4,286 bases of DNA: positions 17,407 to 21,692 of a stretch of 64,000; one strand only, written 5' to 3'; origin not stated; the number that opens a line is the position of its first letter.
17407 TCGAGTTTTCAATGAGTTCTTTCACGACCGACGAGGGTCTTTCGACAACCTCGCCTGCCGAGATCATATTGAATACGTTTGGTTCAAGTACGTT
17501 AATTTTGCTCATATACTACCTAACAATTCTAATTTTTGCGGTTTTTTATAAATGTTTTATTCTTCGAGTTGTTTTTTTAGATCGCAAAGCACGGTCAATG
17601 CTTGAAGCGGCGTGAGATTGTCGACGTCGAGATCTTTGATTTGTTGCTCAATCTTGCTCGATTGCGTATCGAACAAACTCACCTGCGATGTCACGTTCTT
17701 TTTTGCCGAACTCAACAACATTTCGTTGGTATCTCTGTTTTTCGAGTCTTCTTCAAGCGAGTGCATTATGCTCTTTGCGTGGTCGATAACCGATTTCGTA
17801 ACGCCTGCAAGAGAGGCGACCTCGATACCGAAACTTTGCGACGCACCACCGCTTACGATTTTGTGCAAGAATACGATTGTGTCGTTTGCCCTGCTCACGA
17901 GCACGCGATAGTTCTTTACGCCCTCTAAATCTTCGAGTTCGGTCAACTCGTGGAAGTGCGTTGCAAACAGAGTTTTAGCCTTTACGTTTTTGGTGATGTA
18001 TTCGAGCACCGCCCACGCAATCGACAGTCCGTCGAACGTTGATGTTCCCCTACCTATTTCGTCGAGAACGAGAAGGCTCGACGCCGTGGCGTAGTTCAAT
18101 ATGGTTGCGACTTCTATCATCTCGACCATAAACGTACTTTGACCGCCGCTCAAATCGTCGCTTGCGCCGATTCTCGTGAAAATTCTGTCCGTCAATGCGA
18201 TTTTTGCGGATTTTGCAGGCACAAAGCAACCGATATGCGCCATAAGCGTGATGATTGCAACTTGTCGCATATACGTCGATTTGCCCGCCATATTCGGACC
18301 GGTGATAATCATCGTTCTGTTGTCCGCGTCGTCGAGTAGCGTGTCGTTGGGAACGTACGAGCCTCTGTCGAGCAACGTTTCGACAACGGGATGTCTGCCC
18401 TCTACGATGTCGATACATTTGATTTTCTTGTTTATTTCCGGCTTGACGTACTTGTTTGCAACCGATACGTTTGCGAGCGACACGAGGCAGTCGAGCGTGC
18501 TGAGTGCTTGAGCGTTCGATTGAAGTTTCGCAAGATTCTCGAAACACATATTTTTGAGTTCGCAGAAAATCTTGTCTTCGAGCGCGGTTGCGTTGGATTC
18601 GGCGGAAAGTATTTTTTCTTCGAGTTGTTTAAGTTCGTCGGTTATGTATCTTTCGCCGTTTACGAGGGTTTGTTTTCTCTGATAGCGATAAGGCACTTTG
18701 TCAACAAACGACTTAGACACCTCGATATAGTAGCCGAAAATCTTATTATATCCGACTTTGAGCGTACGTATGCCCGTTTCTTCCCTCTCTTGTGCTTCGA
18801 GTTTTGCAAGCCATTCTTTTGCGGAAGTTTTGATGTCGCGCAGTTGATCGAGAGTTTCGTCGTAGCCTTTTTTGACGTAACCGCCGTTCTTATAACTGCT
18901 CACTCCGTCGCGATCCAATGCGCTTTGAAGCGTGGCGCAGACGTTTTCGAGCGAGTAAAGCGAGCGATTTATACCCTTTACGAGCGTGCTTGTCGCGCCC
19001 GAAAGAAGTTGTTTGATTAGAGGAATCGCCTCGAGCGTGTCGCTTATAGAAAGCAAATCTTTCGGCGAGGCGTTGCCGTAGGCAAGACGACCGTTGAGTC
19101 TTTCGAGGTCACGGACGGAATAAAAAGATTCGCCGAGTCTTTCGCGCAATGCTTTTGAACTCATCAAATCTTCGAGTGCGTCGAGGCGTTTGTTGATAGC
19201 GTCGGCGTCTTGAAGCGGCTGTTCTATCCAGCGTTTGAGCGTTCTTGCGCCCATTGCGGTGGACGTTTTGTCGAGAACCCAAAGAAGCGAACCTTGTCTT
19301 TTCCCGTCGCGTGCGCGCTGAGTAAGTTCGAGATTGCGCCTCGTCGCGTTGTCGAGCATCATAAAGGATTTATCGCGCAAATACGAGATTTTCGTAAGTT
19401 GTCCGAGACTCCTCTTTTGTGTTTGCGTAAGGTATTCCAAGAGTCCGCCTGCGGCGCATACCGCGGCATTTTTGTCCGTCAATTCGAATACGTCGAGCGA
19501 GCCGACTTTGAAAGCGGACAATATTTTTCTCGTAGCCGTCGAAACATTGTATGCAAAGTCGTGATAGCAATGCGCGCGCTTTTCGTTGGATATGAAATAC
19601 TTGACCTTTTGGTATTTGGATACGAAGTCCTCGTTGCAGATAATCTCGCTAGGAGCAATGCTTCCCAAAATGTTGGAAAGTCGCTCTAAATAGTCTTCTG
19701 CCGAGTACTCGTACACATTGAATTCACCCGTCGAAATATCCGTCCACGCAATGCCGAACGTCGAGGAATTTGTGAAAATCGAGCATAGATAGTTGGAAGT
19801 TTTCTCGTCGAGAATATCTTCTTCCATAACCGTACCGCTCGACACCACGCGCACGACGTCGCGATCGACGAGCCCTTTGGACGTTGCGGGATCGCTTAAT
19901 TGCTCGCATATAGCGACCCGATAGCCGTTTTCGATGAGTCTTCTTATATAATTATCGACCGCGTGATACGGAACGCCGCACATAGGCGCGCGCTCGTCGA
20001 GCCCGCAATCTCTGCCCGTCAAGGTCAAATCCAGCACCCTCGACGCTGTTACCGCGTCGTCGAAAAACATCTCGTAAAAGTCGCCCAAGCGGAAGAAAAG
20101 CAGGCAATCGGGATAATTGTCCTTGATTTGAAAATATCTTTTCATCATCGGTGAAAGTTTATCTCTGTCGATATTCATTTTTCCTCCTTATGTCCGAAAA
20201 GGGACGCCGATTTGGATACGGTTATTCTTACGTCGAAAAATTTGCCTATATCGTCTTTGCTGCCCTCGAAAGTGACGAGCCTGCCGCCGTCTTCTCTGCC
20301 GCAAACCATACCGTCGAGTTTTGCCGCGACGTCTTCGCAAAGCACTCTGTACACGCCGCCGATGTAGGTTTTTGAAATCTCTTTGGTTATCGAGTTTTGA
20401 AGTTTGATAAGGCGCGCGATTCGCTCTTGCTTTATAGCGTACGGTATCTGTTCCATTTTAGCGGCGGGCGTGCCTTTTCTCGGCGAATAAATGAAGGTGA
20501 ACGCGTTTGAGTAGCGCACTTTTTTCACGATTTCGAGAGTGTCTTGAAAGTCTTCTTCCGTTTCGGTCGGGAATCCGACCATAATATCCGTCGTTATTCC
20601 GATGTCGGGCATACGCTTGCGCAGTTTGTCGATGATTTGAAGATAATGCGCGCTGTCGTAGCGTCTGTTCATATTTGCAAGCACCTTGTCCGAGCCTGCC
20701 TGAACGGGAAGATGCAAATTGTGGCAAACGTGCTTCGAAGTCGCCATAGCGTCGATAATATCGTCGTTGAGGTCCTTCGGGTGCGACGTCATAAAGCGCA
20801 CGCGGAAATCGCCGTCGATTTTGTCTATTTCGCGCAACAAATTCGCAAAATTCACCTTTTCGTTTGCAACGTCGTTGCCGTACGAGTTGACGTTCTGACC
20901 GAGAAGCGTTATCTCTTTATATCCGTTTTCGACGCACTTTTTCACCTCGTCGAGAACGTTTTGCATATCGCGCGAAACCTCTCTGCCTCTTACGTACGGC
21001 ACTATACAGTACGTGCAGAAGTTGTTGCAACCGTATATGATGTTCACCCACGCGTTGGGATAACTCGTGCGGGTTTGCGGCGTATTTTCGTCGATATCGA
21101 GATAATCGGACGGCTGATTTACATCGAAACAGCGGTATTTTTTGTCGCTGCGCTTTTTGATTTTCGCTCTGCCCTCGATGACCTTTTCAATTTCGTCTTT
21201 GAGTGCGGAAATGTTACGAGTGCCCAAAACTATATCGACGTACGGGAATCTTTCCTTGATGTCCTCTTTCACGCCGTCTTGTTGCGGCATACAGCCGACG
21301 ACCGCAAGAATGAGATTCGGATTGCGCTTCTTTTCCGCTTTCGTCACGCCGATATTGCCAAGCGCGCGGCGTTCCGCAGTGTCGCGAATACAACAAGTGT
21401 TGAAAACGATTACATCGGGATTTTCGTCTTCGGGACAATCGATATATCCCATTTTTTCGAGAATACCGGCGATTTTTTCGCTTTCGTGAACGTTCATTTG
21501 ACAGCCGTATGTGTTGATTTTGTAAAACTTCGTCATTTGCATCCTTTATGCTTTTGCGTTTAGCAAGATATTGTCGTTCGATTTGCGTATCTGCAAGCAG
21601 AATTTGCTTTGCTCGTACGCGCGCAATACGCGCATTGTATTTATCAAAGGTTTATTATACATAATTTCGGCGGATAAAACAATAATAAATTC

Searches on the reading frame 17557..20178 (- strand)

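Call 32: search_protein_families(library=pfam, proteins=[window:17557-20178:-], max_evalue=0.00001)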
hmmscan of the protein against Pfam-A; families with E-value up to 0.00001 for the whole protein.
window:17557-20178:- (873 aa): 5 families
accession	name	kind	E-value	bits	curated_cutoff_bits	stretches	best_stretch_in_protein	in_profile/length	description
PF00488.27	MutS_V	-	1.2e-82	276.9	30.2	1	623-809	1-188/188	MutS domain V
PF05192.23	MutS_III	-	6e-51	174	34.1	1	278-569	1-194/194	MutS domain III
PF01624.25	MutS_I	-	2e-44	150.8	20.6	1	10-120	2-112/113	MutS domain I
PF05190.23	MutS_IV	-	7.3e-32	110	22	1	438-528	1-91/92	MutS family domain IV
PF05188.22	MutS_II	-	3.1e-24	86.3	25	1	129-261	1-132/133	MutS domain II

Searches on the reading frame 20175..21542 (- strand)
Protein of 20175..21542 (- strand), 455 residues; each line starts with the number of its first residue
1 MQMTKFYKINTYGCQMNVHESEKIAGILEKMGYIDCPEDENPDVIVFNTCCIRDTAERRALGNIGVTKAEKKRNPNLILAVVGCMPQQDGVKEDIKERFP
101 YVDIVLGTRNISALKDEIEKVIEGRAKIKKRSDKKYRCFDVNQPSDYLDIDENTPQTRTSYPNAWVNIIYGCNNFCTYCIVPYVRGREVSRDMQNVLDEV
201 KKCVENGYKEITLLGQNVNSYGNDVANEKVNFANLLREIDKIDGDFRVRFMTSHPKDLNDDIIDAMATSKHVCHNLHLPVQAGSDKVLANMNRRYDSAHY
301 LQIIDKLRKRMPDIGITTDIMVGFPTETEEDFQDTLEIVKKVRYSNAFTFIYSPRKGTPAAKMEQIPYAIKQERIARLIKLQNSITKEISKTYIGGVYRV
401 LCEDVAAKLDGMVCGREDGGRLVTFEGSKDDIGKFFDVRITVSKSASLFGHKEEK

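Call 32: search_protein_families(library=pfam, proteins=[window:20175-21542:-], max_evalue=0.00001)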
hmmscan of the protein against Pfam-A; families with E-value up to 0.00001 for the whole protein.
window:20175-21542:- (455 aa): 3 families
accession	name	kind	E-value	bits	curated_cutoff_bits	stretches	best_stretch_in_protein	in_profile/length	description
PF04055.27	Radical_SAM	-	4.5e-30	105.5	29.5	1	166-337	1-164/166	Radical SAM superfamily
PF00919.26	UPF0004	-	5e-27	94.2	27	1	8-107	3-98/98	Uncharacterized protein family UPF0004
PF01938.26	TRAM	-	7.1e-09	35.8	21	1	391-451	1-59/61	TRAM domain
